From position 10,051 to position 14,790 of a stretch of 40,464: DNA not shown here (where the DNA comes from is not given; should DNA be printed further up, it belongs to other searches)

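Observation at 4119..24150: Orphan 20-kb, 12-gene operon: a PUFA-synthase/PKSE-hybrid polyketide-lipid pathway with glycosylation and export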

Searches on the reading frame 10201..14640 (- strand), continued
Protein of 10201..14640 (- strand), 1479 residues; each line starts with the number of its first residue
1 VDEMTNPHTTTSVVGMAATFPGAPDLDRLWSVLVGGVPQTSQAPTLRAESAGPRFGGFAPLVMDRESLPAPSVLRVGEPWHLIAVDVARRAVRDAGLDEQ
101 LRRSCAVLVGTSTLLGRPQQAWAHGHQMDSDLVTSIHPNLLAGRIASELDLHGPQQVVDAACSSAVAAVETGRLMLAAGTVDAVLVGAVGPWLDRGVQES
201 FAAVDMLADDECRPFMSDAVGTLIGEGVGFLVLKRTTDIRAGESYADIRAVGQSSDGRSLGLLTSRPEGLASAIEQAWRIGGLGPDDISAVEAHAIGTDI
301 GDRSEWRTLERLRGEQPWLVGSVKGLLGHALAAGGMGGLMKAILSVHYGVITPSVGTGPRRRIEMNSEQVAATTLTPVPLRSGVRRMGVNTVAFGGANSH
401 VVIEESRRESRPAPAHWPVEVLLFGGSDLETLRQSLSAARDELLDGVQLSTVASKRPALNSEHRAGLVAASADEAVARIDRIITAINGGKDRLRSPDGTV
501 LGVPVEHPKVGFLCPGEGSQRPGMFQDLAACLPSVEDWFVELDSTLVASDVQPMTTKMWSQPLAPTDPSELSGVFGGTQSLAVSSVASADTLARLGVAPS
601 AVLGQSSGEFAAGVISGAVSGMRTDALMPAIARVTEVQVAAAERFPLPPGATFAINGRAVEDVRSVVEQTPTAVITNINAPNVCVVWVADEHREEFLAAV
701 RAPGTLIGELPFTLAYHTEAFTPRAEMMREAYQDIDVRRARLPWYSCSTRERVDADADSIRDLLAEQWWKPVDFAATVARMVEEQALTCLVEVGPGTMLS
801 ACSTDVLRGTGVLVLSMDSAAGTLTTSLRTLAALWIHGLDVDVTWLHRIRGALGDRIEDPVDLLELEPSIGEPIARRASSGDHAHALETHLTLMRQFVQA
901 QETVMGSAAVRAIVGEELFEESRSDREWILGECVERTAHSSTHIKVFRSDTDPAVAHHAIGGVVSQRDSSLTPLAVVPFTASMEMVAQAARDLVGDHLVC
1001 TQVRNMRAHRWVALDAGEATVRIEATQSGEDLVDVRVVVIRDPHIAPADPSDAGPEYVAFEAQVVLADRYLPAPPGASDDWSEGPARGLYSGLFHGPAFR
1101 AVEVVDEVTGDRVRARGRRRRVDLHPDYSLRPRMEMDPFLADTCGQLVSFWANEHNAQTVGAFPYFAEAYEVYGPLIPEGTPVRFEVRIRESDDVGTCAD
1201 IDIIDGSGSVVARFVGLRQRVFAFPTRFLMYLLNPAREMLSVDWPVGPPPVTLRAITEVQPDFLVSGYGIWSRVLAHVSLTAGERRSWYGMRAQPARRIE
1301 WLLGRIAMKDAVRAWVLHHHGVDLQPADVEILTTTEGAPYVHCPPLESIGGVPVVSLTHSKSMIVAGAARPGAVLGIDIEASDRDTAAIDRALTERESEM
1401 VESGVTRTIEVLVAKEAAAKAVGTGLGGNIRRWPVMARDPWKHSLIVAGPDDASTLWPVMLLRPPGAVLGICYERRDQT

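Call 58: find_encoding_contigs(protein=P0003, flank=10000, max_places=2)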
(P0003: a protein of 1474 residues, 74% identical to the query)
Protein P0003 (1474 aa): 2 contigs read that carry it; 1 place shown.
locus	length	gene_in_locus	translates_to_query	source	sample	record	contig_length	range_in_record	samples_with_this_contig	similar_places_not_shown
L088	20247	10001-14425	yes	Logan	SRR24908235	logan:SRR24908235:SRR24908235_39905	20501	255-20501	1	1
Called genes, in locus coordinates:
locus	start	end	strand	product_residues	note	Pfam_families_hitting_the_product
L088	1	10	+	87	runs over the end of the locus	?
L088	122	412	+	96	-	-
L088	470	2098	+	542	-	PF01943:Polysacc_synt (weak), PF01554:MatE (weak)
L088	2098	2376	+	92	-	-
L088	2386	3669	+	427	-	PF03033:Glyco_transf_28, PF00201:UDPGT, PF06722:EryCIII-like_C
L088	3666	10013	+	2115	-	PF00109:ketoacyl-synt, PF02801:Ketoacyl-synt_C, PF16197:KAsynt_C_assoc, PF00698:Acyl_transf_1, PF00550:PP-binding, PF00106:adh_short, PF08659:KR, PF13561:adh_short_C2, +1 more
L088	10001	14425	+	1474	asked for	PF00109:ketoacyl-synt, PF02801:Ketoacyl-synt_C, PF16197:KAsynt_C_assoc (weak), PF00698:Acyl_transf_1, PF21089:PKS_DH_N (faint), PF14765:PS-DH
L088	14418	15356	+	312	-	PF02668:TauD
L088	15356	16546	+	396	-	PF00682:HMGL-like, PF22617:HCS_D2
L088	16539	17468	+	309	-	PF13578:Methyltransf_24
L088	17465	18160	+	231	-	PF01209:Ubie_methyltran, PF13489:Methyltransf_23, PF13847:Methyltransf_31, PF08241:Methyltransf_11, PF08242:Methyltransf_12, PF13649:Methyltransf_25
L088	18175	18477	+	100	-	-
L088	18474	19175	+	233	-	PF00106:adh_short, PF01370:Epimerase, PF08659:KR, PF13561:adh_short_C2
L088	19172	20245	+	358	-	?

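Call 59: find_encoding_contigs(protein=P0002, flank=10000, max_places=2)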
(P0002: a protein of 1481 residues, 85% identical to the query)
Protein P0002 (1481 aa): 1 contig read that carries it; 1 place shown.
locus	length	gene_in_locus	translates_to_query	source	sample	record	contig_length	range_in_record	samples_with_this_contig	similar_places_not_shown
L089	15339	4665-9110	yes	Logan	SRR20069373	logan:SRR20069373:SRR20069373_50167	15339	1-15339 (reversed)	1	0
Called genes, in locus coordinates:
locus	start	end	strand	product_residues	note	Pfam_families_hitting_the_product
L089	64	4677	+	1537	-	PF00109:ketoacyl-synt, PF02801:Ketoacyl-synt_C, PF16197:KAsynt_C_assoc, PF00698:Acyl_transf_1, PF00550:PP-binding, PF00106:adh_short, PF08659:KR, PF13561:adh_short_C2, +1 more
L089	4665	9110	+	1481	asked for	PF00109:ketoacyl-synt, PF02801:Ketoacyl-synt_C, PF16197:KAsynt_C_assoc (weak), PF00698:Acyl_transf_1, PF14765:PS-DH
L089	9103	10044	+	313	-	PF02668:TauD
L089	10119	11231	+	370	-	PF00682:HMGL-like, PF22617:HCS_D2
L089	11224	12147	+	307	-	PF04989:RMNT_CmcI (weak), PF13578:Methyltransf_24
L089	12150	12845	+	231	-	PF01209:Ubie_methyltran, PF13489:Methyltransf_23, PF13847:Methyltransf_31, PF08241:Methyltransf_11, PF08242:Methyltransf_12, PF13649:Methyltransf_25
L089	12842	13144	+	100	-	-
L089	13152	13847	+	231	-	PF00106:adh_short, PF01370:Epimerase, PF08659:KR, PF16363:GDP_Man_Dehyd (faint), PF13561:adh_short_C2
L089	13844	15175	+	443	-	PF00501:AMP-binding, PF13193:AMP-binding_C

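Call 87: search_protein_families(library=pfam, proteins=[L075:12256-13383:+, L075:11501-12259:+], max_evalue=0.01)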
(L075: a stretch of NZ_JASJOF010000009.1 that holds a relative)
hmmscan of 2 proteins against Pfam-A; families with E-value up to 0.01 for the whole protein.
L075:12256-13383:+ (375 aa): 1 family
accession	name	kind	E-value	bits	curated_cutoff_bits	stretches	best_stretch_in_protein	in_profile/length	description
PF00285.26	Citrate_synt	-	2.1e-24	86.7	27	1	16-352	13-349/357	Citrate synthase, C-terminal domain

L075:11501-12259:+ (252 aa): 1 family
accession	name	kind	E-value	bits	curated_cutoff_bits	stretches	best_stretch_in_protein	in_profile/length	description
PF25342.1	GT_PLOD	-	6.9e-05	22.6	27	1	112-197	69-148/246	PLOD GT domain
